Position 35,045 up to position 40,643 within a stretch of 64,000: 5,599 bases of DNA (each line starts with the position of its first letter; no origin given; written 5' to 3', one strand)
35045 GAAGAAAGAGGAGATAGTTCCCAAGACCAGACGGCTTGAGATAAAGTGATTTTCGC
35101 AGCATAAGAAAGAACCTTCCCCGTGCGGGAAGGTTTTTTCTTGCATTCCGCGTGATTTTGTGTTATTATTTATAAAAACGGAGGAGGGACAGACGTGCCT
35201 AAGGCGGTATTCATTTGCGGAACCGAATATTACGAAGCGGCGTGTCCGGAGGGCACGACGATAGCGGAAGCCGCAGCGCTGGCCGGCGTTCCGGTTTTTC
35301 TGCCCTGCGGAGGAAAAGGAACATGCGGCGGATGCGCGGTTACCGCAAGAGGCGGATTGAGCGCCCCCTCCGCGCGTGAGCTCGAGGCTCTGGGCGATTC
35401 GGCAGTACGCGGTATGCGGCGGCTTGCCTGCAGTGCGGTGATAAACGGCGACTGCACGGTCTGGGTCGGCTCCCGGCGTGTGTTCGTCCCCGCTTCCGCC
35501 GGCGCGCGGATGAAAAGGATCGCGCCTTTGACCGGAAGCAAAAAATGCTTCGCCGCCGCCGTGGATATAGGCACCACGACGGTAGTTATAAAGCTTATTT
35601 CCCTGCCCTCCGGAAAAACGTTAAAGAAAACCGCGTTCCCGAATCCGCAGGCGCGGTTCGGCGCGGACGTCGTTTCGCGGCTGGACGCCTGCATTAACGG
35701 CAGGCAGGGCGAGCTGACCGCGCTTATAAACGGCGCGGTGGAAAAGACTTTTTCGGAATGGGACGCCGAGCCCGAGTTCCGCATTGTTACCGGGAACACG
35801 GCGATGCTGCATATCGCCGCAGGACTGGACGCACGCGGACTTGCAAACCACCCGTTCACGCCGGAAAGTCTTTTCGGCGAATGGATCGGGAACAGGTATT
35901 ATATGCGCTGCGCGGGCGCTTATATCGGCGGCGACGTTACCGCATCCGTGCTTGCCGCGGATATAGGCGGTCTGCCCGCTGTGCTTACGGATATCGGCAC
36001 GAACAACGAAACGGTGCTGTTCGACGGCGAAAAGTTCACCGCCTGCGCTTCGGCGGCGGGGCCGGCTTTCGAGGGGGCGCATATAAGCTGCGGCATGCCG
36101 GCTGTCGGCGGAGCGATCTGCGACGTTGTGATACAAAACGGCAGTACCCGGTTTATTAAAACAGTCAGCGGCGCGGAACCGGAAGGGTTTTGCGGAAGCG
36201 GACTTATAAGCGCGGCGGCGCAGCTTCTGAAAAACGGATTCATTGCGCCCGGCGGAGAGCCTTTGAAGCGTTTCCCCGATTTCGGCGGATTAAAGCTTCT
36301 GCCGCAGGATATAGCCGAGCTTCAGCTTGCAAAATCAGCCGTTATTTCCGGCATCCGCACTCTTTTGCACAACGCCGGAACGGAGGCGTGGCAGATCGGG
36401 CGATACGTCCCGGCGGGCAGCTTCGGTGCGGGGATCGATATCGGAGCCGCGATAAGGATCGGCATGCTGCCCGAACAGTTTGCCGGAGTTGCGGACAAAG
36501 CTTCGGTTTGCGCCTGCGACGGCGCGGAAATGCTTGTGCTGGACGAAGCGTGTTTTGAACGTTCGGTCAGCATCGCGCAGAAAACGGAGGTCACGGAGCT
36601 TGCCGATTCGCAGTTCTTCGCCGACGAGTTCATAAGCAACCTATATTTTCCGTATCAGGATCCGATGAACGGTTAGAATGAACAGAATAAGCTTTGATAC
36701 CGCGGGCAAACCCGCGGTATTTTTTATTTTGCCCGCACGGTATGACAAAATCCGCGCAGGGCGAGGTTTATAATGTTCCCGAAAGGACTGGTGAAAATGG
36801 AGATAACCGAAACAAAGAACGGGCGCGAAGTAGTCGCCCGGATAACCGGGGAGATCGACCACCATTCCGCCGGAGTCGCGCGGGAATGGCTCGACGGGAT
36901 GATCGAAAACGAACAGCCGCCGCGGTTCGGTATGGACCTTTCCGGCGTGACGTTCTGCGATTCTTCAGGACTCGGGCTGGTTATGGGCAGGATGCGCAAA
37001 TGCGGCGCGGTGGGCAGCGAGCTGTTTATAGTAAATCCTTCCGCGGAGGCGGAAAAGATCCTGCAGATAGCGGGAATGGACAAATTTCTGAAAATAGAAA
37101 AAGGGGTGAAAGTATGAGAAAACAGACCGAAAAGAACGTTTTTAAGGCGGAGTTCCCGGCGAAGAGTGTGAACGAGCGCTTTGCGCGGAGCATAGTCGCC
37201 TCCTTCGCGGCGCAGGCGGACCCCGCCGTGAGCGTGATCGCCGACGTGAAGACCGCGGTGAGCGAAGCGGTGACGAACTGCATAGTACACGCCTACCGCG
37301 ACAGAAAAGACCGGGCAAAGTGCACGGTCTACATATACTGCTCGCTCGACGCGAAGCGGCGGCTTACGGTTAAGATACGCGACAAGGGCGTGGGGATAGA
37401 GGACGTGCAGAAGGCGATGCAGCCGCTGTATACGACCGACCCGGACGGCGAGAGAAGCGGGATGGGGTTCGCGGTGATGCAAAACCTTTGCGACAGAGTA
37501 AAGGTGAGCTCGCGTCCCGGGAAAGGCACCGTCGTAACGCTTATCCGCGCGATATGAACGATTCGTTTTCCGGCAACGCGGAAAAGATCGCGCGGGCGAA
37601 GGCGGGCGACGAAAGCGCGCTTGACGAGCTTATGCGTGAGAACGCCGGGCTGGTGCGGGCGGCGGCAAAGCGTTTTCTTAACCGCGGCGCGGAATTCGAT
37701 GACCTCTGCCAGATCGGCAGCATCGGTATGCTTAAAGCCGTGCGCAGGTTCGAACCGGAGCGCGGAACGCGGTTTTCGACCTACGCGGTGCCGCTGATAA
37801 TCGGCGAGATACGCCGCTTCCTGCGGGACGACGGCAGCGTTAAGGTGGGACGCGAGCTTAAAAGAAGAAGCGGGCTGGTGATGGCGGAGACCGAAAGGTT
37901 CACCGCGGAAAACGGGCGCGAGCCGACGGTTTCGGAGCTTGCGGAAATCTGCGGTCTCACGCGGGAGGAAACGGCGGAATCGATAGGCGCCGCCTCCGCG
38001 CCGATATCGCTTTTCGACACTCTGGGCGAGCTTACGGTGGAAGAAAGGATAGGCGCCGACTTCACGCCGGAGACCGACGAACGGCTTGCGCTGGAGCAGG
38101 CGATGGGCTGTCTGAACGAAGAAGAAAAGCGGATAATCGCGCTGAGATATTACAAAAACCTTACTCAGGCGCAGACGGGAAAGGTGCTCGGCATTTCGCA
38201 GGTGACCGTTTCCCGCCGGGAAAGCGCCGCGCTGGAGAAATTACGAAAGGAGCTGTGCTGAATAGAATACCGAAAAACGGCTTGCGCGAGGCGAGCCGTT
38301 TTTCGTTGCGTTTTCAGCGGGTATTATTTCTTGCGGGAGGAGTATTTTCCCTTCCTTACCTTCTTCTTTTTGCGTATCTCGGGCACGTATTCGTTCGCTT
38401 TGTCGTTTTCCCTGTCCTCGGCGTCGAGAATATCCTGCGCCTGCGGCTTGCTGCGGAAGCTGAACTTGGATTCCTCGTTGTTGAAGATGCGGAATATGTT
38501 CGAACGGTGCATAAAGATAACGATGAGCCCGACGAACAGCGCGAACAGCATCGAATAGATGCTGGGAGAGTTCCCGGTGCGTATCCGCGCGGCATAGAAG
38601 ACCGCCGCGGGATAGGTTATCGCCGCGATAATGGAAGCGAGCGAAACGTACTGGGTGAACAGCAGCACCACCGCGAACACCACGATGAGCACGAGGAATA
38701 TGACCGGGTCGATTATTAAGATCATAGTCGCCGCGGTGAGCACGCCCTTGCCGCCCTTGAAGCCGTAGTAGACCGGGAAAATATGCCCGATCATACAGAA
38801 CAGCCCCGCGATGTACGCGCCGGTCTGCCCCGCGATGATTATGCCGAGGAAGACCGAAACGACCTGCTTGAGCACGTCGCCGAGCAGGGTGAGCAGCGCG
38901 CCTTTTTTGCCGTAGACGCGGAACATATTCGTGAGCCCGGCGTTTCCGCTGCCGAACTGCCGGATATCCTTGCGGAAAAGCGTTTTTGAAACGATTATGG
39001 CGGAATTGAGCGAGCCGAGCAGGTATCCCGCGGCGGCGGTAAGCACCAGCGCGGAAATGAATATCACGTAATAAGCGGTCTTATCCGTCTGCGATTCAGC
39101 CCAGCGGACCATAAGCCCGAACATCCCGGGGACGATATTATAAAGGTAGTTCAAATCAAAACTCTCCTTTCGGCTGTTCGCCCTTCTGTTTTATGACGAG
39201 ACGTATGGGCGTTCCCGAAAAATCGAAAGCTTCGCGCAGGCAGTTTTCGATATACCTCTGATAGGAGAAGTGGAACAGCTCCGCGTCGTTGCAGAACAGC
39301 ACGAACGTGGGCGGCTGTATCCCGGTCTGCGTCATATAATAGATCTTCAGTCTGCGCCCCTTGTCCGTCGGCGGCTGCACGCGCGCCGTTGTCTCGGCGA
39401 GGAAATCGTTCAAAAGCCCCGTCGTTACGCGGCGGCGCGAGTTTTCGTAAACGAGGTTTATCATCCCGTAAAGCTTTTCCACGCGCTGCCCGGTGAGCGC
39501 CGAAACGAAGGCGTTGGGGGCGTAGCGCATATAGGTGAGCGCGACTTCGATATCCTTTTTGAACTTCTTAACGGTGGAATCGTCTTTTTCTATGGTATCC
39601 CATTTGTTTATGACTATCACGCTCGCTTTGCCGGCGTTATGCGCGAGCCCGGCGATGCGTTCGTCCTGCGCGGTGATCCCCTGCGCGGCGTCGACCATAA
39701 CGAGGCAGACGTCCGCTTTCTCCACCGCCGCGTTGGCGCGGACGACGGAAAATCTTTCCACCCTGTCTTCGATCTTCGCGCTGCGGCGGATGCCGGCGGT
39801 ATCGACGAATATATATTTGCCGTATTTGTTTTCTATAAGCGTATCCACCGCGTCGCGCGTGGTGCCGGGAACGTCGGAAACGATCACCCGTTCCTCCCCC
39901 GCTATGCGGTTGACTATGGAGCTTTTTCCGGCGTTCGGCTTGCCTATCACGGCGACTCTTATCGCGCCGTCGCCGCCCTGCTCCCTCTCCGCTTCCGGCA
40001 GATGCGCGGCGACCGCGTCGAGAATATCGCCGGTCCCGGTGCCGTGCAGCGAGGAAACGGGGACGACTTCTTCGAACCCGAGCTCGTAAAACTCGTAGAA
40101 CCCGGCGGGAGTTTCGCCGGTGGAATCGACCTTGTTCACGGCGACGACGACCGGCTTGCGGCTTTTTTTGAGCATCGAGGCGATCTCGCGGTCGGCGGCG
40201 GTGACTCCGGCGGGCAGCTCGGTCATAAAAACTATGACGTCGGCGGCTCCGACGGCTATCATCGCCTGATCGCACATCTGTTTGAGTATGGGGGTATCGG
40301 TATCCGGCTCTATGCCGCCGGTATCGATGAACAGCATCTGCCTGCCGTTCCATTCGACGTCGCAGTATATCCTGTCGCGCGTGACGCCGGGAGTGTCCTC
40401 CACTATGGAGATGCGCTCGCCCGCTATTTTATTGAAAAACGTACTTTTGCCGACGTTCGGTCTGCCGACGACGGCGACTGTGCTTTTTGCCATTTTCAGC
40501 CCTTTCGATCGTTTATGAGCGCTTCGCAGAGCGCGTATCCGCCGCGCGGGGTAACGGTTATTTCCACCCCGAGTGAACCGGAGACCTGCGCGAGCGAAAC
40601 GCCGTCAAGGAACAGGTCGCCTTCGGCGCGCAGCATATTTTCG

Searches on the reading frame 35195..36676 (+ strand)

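Call 7: search_protein_families(library=pfam, proteins=[window:35195-36676:+], max_evalue=0.001)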
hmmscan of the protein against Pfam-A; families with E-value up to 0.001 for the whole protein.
window:35195-36676:+ (493 aa): 3 families
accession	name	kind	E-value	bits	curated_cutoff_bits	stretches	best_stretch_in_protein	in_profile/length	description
PF14574.11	RACo_C_ter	-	9.5e-53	179.4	27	2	263-354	4-96/261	C-terminal domain of RACo the ASKHA domain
PF17651.6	Raco_middle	-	1.3e-24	87.2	26.8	1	120-257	2-160/163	RACo middle region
PF00111.32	Fer2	-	1.9e-05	24.9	21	1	13-82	8-75/77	2Fe-2S iron-sulfur cluster binding domain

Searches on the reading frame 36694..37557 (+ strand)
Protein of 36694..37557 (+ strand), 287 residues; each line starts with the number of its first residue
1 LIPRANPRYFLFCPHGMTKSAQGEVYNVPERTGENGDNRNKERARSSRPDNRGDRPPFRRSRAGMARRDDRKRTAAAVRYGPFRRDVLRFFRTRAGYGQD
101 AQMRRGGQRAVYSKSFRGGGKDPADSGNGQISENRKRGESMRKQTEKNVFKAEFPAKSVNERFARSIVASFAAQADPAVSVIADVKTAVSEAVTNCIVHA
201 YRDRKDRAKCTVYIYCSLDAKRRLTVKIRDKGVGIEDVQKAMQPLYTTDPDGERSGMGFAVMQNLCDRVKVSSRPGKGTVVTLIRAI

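Call 7: search_protein_families(library=pfam, proteins=[window:36694-37557:+], max_evalue=0.001)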
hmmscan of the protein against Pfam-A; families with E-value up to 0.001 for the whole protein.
window:36694-37557:+ (287 aa): 2 families
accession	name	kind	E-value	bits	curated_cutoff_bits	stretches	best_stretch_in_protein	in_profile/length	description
PF13581.12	HATPase_c_2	-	7.4e-23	81.4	27.4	1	154-284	1-126/127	Histidine kinase-like ATPase domain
PF02518.31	HATPase_c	-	2e-13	51.2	26.4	1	184-283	5-105/111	Histidine kinase-, DNA gyrase B-, and HSP90-like ATPase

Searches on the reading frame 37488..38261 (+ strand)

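Call 7: search_protein_families(library=pfam, proteins=[window:37488-38261:+], max_evalue=0.001)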
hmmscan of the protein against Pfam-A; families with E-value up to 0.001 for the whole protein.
window:37488-38261:+ (257 aa): 6 families
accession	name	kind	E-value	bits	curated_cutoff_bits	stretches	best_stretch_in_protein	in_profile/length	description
PF04542.20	Sigma70_r2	-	4.9e-20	71.5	24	1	48-115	1-68/71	Sigma-70 region 2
PF04545.22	Sigma70_r4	-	3.2e-19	68.6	24.1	1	205-254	1-50/50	Sigma-70, region 4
PF08281.18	Sigma70_r4_2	-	2.6e-09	37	25.7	1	200-252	2-54/54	Sigma-70, region 4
PF07638.17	Sigma70_ECF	-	1.6e-06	28.6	21.1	1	194-256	118-183/185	ECF sigma factor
PF04539.22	Sigma70_r3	-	5.6e-05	23.6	25.3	1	134-175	9-50/78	Sigma-70 region 3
PF01381.28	HTH_3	-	7.5e-05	23.1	23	0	223-246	8-31/55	Helix-turn-helix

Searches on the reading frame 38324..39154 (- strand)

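Call 8: search_protein_families(library=pfam, proteins=[window:38324-39154:-], max_evalue=0.001)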
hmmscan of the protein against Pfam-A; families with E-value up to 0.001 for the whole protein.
window:38324-39154:- (276 aa): 1 family
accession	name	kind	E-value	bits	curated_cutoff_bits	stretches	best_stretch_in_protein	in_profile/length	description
PF02660.20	G3P_acyltransf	-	1.9e-49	168.4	24.1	1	43-223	2-164/164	Glycerol-3-phosphate acyltransferase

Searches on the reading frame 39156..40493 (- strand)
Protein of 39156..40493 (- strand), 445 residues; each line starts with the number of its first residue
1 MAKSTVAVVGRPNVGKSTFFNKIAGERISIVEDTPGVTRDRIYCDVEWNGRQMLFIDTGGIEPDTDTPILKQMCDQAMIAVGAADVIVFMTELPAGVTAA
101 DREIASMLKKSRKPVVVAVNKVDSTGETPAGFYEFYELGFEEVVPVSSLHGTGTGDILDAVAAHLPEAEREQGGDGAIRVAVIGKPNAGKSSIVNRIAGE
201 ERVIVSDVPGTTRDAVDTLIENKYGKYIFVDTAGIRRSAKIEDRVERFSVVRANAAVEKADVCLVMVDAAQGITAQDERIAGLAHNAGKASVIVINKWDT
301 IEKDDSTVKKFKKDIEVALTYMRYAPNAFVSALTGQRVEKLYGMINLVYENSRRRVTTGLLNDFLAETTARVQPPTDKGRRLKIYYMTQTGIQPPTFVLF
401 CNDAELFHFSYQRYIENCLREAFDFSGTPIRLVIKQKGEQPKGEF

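Call 8: search_protein_families(library=pfam, proteins=[window:39156-40493:-], max_evalue=0.001)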
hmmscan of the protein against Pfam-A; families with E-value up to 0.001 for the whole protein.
window:39156-40493:- (445 aa): 9 families
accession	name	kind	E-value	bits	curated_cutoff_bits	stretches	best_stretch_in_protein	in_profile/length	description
PF01926.29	MMR_HSR1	-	1.8e-58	196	21.9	2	5-121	1-113/113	50S ribosome-binding GTPase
PF14714.11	KH_dom-like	-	3e-36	124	27.3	1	355-435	1-81/81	KH-domain-like of EngA bacterial GTPase enzymes, C-terminal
PF00009.33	GTP_EFTU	-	3.3e-24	85.9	26.5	2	254-346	87-183/188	Elongation factor Tu GTP binding domain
PF02421.24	FeoB_N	-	2.7e-23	82.7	27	2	5-128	2-121/156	Ferrous iron transport protein B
PF00350.29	Dynamin_N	-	7.2e-15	55.8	27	1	180-213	1-34/168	Dynamin family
PF04548.22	AIG1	-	1.9e-10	40.9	27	1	5-110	2-109/212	AIG1 family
PF03193.22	RsgA_GTPase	-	1.3e-09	38.5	30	0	87-212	28-141/174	RsgA GTPase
PF08477.19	Roc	-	1.8e-05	25.4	27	0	179-297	1-117/119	Ras of Complex, Roc, domain of DAPkinase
PF02492.25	cobW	-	2.7e-05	24.3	20.7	1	215-316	73-170/180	CobW/HypB/UreG, nucleotide-binding domain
